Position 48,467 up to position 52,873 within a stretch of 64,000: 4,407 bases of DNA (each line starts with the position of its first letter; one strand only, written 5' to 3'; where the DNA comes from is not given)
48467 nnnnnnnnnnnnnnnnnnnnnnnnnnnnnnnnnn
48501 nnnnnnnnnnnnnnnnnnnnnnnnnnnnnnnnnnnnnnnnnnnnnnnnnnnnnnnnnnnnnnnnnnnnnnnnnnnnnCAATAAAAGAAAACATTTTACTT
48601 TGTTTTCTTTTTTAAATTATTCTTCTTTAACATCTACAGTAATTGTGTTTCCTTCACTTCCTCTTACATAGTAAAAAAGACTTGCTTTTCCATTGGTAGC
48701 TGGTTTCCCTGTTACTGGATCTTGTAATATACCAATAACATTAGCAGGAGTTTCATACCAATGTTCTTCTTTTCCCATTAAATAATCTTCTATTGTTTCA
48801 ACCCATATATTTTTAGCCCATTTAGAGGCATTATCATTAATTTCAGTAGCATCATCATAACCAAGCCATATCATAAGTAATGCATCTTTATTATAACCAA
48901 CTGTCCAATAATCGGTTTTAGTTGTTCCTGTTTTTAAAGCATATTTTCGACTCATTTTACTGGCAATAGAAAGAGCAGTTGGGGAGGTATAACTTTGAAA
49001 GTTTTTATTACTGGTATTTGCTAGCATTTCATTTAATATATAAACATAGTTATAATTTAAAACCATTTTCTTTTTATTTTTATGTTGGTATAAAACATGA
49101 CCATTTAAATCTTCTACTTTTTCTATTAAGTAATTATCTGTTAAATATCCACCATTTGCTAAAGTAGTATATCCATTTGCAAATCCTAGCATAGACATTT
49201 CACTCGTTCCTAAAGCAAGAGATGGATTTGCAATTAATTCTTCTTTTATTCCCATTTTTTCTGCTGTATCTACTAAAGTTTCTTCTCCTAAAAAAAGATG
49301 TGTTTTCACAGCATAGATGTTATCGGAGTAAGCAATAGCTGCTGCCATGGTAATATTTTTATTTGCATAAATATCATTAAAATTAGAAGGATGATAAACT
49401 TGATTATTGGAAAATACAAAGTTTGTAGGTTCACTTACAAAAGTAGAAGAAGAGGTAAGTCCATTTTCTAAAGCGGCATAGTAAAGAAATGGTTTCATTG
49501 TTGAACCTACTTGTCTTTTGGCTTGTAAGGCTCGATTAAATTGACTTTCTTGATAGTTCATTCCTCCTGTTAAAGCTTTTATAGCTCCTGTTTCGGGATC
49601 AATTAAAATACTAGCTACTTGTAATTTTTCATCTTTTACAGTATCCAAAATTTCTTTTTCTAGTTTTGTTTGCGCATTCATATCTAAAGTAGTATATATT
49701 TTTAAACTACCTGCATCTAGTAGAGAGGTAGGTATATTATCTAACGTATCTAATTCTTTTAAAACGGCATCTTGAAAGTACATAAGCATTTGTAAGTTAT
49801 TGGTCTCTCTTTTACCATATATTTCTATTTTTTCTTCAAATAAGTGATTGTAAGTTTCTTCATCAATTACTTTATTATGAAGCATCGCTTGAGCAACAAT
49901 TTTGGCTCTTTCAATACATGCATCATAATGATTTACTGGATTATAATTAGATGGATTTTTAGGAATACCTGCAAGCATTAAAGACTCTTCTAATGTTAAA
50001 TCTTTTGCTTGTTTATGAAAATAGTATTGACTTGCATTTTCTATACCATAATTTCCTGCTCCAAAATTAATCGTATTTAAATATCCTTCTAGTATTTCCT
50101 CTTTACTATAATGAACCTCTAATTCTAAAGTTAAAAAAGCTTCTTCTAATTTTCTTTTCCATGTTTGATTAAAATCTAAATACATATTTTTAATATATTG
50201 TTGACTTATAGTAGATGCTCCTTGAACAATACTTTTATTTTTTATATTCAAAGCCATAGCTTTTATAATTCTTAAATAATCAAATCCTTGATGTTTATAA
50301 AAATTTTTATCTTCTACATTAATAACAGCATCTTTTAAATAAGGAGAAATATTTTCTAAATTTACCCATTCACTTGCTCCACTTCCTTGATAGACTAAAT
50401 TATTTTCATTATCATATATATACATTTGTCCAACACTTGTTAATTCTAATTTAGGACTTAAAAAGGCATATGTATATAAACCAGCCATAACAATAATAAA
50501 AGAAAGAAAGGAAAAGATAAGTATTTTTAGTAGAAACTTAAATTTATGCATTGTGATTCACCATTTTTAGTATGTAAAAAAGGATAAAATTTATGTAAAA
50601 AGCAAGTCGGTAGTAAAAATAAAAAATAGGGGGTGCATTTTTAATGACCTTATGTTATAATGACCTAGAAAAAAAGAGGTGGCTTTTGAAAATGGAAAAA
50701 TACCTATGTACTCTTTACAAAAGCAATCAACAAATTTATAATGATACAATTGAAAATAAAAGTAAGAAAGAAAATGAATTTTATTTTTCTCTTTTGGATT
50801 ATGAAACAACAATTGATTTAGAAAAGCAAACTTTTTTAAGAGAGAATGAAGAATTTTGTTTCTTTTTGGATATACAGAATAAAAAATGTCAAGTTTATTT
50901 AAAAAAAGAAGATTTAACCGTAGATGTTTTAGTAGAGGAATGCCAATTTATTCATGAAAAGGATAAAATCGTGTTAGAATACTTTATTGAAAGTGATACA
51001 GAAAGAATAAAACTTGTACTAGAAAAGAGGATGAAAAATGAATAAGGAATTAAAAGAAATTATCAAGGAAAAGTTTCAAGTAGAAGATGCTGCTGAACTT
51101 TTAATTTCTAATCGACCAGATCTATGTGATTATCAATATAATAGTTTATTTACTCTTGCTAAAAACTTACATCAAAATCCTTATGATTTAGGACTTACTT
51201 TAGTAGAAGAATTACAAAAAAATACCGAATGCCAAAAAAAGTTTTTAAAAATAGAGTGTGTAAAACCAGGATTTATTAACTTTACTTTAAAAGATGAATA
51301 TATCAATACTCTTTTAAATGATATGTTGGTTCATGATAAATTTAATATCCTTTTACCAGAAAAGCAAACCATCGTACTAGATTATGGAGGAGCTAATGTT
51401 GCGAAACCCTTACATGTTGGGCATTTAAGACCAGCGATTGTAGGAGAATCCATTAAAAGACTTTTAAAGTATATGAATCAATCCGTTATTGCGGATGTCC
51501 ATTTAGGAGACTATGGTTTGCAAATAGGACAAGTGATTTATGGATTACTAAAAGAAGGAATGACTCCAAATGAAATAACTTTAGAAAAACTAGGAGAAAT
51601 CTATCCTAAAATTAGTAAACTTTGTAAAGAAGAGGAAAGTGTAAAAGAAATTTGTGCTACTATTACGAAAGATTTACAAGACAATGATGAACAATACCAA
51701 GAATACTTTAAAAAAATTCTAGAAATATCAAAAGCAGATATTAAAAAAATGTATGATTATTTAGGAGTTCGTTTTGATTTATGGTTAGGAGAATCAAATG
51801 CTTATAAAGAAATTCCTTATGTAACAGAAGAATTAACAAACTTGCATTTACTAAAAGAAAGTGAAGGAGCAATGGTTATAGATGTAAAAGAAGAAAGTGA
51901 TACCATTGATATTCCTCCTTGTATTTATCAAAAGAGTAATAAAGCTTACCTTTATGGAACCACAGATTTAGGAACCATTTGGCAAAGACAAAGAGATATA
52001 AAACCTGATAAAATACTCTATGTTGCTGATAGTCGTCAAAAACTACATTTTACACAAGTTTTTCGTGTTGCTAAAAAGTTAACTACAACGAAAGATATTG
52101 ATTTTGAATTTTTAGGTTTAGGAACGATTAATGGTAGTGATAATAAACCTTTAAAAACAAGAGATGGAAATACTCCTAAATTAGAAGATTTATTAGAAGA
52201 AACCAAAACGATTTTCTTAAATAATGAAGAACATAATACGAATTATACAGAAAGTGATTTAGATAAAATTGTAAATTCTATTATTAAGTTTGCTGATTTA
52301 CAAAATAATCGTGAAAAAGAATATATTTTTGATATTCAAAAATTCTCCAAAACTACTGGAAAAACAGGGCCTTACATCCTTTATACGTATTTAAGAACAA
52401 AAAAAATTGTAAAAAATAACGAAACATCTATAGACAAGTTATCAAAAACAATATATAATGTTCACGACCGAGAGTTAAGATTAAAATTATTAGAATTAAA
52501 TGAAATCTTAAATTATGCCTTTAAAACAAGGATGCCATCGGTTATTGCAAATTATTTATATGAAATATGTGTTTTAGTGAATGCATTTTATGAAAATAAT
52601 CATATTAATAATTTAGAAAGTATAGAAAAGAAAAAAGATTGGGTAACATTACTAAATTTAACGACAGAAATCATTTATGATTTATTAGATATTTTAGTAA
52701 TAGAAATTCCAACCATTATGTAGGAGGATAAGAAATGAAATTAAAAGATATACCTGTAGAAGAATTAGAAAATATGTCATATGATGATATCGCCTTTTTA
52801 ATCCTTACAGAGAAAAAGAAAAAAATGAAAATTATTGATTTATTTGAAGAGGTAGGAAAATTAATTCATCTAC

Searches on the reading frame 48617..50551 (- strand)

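Call 13: search_protein_families(library=pfam, proteins=[window:48617-50551:-], max_evalue=0.01)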
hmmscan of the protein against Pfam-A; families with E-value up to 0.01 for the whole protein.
window:48617-50551:- (644 aa): 2 families
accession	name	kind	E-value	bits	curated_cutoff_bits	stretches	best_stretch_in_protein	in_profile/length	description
PF00912.28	Transgly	-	7.6e-63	211.6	27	1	59-223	13-177/178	Transglycosylase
PF00905.27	Transpeptidase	-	4.8e-25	88.8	22.1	1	315-567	4-266/299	Penicillin binding protein transpeptidase domain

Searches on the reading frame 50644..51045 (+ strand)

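Call 13: search_protein_families(library=pfam, proteins=[window:50644-51045:+], max_evalue=0.01)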
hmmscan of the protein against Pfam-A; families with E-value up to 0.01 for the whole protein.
window:50644-51045:+ (133 aa): 1 family
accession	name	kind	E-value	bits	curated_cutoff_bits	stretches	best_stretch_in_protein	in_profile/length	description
PF03692.20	CxxCxxCC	-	0.0031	18.6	23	0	53-91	27-65/85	Putative zinc- or iron-chelating domain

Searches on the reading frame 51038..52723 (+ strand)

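Call 13: search_protein_families(library=pfam, proteins=[window:51038-52723:+], max_evalue=0.01)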
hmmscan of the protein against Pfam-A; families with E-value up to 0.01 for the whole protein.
window:51038-52723:+ (561 aa): 3 families
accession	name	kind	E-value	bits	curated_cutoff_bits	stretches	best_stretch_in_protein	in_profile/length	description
PF00750.26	tRNA-synt_1d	-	2.1e-71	241.2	23.3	1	94-432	3-348/349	tRNA synthetases class I (R), catalytic domain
PF05746.21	DALR_1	-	2.7e-15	56.9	22.3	1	447-561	1-117/117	DALR anticodon binding domain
PF03485.21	Arg_tRNA_synt_N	-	9.3e-15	55.5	21.5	1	3-84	5-85/85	Arginyl tRNA synthetase N terminal domain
